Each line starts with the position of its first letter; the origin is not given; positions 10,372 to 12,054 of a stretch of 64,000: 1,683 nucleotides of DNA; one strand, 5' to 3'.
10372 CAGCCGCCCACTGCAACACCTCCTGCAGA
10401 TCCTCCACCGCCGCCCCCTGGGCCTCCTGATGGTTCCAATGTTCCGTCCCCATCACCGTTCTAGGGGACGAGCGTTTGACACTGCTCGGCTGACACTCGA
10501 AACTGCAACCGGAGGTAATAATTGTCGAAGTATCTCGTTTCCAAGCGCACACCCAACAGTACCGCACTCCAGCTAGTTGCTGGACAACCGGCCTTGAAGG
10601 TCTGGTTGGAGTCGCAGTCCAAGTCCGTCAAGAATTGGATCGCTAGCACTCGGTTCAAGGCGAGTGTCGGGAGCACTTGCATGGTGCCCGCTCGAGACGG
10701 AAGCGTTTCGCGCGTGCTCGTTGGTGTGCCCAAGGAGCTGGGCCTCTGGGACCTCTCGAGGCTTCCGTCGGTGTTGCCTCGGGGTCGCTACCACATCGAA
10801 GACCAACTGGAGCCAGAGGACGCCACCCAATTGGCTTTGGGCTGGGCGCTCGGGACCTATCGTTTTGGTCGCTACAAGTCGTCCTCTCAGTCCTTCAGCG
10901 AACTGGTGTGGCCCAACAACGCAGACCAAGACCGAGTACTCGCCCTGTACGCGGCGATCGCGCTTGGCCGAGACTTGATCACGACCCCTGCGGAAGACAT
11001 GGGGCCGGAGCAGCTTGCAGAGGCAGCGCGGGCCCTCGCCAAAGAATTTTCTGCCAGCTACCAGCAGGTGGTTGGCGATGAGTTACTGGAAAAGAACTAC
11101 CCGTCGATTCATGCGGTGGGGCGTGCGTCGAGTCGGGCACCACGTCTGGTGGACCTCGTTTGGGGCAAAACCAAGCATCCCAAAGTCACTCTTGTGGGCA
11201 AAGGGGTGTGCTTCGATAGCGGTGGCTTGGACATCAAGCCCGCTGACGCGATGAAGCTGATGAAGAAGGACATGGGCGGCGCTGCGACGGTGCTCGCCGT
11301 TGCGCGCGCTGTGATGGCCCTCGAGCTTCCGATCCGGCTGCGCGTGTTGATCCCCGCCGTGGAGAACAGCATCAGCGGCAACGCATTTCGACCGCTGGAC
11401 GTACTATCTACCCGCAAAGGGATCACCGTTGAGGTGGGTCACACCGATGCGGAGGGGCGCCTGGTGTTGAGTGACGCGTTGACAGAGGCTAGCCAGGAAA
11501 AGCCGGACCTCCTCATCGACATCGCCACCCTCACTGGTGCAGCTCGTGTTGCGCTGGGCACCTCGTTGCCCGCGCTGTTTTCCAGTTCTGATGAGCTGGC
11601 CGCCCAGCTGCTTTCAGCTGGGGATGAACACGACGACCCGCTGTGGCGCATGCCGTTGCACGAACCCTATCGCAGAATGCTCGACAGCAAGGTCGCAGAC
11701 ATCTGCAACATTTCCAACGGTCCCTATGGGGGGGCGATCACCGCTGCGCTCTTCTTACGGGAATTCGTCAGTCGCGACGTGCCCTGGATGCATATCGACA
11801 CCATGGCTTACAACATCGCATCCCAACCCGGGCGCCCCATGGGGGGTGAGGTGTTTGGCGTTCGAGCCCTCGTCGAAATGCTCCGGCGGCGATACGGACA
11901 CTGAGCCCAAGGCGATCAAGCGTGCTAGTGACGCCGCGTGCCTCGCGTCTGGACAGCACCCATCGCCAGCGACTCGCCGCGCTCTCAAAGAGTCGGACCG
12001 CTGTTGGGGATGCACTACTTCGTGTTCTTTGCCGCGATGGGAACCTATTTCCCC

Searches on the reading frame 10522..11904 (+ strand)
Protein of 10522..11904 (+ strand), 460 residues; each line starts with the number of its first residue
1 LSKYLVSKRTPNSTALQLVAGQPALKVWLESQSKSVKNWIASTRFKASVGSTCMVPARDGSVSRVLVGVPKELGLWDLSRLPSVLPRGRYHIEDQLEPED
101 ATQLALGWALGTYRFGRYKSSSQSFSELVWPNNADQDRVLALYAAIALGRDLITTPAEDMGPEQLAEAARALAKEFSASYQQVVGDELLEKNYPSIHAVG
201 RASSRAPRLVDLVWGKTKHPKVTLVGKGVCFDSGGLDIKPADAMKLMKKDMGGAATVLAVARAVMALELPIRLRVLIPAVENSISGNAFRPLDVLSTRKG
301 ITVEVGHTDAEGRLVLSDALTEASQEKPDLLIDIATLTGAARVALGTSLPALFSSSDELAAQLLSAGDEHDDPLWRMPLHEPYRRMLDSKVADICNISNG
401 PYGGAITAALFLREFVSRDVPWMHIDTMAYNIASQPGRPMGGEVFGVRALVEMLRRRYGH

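Call 8: search_protein_families(library=pfam, proteins=[window:10522-11904:+], max_evalue=0.01)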
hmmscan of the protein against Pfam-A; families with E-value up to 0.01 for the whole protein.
window:10522-11904:+ (460 aa): 3 families
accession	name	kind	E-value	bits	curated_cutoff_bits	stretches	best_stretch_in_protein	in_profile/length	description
PF00883.26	Peptidase_M17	-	3.6e-107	358.7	25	1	148-451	2-310/310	Cytosol aminopeptidase family, catalytic domain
PF21337.3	Peptidase_M17_N_1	-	1.9e-30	105.8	27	1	24-131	10-118/118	M17 aminopeptidase, N-terminal domain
PF02789.23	Peptidase_M17_N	-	0.0023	18.3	23.4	0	98-121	103-128/129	Cytosol aminopeptidase family, N-terminal domain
